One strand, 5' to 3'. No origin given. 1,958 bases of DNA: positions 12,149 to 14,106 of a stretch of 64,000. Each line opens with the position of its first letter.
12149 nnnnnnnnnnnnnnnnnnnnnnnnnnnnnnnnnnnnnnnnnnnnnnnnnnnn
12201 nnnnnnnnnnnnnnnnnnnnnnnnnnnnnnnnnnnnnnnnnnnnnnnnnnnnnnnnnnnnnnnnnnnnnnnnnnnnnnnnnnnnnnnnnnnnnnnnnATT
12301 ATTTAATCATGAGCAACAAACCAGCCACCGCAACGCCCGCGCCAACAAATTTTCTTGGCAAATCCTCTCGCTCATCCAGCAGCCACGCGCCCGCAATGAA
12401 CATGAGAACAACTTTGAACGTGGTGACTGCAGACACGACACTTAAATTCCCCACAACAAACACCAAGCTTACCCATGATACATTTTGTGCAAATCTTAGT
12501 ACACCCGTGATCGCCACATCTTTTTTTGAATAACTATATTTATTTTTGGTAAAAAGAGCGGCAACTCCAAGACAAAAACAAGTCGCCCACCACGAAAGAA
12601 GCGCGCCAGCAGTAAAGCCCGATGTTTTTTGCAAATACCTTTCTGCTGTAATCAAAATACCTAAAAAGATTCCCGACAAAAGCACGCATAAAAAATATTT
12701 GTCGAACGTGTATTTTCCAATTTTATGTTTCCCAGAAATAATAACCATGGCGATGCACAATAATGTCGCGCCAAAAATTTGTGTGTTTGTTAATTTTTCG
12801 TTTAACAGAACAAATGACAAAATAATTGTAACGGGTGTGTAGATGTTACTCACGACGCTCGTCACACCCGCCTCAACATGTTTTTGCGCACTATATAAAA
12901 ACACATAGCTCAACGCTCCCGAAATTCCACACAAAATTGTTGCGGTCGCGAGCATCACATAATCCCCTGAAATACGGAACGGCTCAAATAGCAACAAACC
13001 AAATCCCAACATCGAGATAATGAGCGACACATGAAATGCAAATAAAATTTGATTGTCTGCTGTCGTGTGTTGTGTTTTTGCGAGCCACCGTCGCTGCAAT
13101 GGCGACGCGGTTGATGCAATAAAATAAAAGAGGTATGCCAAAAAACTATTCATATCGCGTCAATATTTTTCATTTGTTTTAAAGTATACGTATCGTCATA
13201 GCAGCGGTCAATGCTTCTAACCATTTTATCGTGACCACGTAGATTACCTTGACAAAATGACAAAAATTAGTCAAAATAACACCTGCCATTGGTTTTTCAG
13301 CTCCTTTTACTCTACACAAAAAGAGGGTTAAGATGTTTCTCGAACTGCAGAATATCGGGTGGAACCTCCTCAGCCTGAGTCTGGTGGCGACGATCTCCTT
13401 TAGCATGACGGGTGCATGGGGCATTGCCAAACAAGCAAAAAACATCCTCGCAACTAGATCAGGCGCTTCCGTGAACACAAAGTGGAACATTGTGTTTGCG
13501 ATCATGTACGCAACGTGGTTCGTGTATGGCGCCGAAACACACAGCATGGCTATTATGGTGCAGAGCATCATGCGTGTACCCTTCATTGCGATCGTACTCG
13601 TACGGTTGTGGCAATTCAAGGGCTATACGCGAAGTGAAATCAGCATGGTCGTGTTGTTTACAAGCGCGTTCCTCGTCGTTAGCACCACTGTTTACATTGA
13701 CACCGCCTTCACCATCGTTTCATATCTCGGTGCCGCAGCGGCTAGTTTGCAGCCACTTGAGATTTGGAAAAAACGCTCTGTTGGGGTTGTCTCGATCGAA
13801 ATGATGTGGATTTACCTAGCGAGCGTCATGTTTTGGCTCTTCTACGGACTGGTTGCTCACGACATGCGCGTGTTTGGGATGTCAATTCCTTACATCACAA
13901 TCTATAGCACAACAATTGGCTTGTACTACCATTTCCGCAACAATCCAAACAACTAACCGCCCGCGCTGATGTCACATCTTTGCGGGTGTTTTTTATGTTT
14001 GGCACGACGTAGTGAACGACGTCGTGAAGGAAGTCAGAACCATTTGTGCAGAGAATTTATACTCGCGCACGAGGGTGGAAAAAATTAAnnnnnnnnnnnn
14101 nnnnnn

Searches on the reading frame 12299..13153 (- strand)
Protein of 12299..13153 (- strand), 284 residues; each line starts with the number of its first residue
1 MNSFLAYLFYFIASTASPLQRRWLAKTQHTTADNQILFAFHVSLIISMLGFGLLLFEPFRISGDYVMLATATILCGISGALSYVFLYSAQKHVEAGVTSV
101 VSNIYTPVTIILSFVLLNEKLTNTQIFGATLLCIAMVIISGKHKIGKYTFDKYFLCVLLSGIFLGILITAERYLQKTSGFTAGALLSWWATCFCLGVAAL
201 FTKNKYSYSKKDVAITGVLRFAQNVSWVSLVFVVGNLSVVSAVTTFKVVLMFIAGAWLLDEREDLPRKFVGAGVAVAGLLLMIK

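Call 65: search_protein_families(library=pfam, proteins=[window:12299-13153:-], max_evalue=0.01)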
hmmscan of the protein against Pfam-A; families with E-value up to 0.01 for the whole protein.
window:12299-13153:- (284 aa): 1 family
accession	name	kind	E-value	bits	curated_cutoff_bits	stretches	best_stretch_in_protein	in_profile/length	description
PF00892.27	EamA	-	3.7e-17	63.3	28.2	2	5-140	6-134/135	EamA-like transporter family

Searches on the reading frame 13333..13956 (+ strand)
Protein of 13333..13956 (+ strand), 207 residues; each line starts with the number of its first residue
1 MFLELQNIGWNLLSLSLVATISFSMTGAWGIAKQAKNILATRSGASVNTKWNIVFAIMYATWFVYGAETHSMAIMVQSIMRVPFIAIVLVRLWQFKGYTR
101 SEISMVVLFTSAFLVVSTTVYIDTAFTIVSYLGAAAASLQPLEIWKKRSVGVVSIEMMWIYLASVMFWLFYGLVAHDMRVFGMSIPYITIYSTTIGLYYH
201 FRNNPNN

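Call 65: search_protein_families(library=pfam, proteins=[window:13333-13956:+], max_evalue=0.01)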
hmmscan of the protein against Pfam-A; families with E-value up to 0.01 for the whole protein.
window:13333-13956:+ (207 aa): 2 families
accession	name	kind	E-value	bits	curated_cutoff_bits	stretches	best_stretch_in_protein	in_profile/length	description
PF03083.21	MtN3_slv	-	1.5e-05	25.4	23.7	1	143-205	24-86/87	Sugar efflux transporter for intercellular exchange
PF04193.19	PQ-loop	-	0.005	17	22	0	140-175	20-55/61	PQ loop repeat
